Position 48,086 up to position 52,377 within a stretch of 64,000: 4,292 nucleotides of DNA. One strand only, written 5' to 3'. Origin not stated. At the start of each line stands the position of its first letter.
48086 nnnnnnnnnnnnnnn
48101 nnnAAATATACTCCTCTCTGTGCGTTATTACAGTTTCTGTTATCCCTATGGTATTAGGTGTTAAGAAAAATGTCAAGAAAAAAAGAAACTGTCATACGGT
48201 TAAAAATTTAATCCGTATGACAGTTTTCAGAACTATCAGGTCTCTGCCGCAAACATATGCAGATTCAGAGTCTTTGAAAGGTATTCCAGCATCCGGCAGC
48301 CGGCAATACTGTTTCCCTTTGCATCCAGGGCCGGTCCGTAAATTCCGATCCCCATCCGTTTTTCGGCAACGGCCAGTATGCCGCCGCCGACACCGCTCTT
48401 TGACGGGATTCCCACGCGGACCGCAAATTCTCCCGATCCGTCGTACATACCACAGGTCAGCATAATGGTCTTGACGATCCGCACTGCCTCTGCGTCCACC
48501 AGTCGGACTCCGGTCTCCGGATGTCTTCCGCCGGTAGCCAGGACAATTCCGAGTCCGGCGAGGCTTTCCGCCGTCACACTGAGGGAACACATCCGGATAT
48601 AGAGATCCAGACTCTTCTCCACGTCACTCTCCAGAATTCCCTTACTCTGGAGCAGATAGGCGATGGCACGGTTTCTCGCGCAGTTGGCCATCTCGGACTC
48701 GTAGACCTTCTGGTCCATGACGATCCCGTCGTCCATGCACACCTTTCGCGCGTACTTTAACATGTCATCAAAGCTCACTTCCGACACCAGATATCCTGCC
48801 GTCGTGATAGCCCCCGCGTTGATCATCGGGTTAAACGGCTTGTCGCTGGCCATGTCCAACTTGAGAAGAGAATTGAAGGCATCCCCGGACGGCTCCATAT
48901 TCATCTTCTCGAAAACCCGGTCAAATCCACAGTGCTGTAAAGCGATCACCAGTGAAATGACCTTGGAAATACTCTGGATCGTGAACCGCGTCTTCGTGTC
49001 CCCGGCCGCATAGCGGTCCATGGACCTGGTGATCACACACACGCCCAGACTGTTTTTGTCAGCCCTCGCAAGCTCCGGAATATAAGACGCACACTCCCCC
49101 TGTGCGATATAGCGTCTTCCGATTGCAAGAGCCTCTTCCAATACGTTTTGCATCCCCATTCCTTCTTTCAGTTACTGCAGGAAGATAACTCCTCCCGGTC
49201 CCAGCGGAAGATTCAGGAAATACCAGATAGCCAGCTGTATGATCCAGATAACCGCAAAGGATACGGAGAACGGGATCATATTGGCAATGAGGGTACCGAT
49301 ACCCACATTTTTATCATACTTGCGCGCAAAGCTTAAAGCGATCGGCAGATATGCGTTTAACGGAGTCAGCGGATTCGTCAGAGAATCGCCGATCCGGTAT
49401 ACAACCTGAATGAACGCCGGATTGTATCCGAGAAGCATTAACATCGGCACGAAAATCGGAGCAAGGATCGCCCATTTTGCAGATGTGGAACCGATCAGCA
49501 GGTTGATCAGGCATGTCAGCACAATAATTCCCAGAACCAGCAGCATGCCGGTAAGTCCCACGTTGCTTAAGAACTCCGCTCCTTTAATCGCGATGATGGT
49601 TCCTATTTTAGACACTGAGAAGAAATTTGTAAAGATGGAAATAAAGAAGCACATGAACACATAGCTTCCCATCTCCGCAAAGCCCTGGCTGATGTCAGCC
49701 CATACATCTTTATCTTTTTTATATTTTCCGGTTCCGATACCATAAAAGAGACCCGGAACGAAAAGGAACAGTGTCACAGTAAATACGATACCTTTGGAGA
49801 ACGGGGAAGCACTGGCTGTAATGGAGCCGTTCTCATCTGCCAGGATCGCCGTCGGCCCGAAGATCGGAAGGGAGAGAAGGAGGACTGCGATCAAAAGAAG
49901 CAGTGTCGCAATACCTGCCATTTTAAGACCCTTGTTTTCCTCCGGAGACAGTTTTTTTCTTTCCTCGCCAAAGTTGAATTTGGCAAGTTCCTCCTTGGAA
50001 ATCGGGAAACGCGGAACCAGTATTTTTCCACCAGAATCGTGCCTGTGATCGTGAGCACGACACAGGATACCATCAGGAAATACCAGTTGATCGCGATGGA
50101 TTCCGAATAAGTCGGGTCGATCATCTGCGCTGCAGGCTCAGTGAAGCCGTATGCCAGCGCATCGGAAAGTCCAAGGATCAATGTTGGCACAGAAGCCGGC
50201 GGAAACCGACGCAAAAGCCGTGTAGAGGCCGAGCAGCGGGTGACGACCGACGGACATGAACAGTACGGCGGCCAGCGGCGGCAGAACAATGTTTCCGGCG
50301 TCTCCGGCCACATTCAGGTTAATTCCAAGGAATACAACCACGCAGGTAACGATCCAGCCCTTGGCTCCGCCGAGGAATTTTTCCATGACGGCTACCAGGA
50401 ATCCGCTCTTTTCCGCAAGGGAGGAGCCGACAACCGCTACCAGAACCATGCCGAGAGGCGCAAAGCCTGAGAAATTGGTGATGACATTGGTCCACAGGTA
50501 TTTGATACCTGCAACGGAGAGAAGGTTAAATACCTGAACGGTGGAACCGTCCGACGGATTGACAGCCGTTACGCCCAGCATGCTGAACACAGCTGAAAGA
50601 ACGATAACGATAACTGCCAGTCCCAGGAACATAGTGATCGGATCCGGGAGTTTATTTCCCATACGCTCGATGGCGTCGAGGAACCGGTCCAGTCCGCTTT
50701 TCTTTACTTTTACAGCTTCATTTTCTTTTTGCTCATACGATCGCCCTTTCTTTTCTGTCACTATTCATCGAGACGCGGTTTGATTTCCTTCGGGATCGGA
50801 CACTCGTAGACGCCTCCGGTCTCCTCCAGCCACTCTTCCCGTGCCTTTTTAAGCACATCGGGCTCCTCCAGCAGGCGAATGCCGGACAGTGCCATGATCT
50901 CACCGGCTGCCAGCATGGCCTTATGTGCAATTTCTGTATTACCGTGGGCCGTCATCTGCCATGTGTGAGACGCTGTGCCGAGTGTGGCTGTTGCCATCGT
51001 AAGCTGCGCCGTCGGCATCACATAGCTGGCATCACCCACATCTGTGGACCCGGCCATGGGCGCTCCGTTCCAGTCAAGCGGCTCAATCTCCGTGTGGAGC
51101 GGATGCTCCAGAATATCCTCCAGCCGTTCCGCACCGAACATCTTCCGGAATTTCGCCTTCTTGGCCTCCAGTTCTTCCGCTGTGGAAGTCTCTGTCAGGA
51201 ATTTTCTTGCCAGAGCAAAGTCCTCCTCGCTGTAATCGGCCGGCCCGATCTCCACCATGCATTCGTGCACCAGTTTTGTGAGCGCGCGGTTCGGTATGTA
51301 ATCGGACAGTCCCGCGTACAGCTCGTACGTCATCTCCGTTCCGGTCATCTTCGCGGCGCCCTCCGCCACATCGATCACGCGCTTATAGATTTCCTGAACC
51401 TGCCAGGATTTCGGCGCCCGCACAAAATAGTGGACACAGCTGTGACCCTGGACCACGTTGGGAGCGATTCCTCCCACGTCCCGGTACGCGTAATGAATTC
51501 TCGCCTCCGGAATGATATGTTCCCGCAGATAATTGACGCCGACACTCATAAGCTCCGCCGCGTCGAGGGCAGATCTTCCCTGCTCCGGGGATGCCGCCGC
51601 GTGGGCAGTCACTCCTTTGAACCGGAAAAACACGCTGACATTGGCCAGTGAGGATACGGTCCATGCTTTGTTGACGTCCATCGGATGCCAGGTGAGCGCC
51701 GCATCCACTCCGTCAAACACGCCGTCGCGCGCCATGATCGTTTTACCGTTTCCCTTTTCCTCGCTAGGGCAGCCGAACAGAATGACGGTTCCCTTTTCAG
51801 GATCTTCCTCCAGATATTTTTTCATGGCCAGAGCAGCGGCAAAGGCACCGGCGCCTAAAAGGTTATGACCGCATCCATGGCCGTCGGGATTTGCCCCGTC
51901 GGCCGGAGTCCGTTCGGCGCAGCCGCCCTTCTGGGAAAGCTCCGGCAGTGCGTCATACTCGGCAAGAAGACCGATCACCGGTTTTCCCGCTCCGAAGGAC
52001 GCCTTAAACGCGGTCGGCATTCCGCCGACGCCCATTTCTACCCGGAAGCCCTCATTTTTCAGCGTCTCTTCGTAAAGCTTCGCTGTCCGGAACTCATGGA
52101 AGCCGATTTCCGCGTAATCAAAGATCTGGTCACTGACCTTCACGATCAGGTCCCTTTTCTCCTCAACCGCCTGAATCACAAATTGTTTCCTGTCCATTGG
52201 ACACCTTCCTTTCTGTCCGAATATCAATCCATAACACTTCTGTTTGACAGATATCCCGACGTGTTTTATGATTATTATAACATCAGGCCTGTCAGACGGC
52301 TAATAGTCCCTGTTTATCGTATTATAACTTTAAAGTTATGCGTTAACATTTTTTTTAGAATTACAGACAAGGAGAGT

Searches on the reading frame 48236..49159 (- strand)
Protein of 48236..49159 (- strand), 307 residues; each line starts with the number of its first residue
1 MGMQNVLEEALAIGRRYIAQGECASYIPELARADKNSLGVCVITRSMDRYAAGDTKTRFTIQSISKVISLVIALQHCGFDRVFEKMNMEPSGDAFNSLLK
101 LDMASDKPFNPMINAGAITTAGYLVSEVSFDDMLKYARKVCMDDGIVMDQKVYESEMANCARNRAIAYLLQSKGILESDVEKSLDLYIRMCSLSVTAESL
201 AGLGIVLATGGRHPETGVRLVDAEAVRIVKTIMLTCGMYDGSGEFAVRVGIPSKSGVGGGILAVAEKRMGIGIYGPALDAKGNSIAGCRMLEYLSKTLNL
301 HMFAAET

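Call 9: search_protein_families(library=pfam, proteins=[window:48236-49159:-])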
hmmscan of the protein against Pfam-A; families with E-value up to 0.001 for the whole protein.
window:48236-49159:- (307 aa): 1 family
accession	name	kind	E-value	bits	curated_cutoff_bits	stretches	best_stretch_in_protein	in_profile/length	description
PF04960.20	Glutaminase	-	6.9e-112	373.7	27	1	21-303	1-286/286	Glutaminase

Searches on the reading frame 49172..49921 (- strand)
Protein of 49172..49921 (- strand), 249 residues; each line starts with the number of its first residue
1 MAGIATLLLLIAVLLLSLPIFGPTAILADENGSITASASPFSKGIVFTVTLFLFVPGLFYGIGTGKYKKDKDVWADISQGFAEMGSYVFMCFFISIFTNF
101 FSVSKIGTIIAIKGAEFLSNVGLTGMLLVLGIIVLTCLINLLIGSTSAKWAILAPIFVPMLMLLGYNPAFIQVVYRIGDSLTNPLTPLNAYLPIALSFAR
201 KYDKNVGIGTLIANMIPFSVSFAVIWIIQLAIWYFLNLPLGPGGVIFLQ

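Call 9: search_protein_families(library=pfam, proteins=[window:49172-49921:-])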
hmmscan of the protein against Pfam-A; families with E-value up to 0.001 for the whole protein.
window:49172-49921:- (249 aa): 5 families
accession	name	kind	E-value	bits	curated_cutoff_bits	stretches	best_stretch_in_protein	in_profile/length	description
PF03806.19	ABG_transport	-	4.4e-84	283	27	1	2-246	260-500/502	AbgT putative transporter family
PF03606.21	DcuC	-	6e-07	28.8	23.1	1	46-200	279-431/461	C4-dicarboxylate anaerobic carrier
PF06808.19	DctM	-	0.00017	21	23.8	1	72-232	256-410/413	Tripartite ATP-independent periplasmic transporter, DctM component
PF02667.20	SCFA_trans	-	0.0003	20.4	27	1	116-221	344-449/453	Short chain fatty acid transporter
PF03553.21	Na_H_antiporter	-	0.00037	20.3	23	1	6-188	85-260/303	Na+/H+ antiporter family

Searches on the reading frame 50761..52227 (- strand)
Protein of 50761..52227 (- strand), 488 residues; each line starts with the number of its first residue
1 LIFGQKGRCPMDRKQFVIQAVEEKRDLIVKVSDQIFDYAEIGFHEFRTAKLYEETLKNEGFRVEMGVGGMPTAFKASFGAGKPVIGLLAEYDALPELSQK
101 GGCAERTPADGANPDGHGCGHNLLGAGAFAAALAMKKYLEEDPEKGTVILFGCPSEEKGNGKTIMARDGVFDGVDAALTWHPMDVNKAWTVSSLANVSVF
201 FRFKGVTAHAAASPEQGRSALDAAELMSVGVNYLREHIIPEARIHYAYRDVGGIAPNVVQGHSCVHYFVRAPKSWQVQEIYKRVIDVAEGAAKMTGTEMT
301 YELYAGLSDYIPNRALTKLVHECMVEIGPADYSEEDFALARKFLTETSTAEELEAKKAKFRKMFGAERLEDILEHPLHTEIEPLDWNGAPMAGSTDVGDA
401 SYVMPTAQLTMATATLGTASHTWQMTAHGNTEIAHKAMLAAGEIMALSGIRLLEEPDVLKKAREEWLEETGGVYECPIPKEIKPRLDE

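Call 9: search_protein_families(library=pfam, proteins=[window:50761-52227:-])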
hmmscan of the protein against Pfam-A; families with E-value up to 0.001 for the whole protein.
window:50761-52227:- (488 aa): 2 families
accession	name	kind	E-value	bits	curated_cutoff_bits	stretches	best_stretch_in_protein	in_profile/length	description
PF01546.33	Peptidase_M20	-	8.1e-10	39.4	24.6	1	87-326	2-142/206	Peptidase family M20/M25/M40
PF07687.19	M20_dimer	-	0.00036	20.9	21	0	199-291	9-102/107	Peptidase dimerisation domain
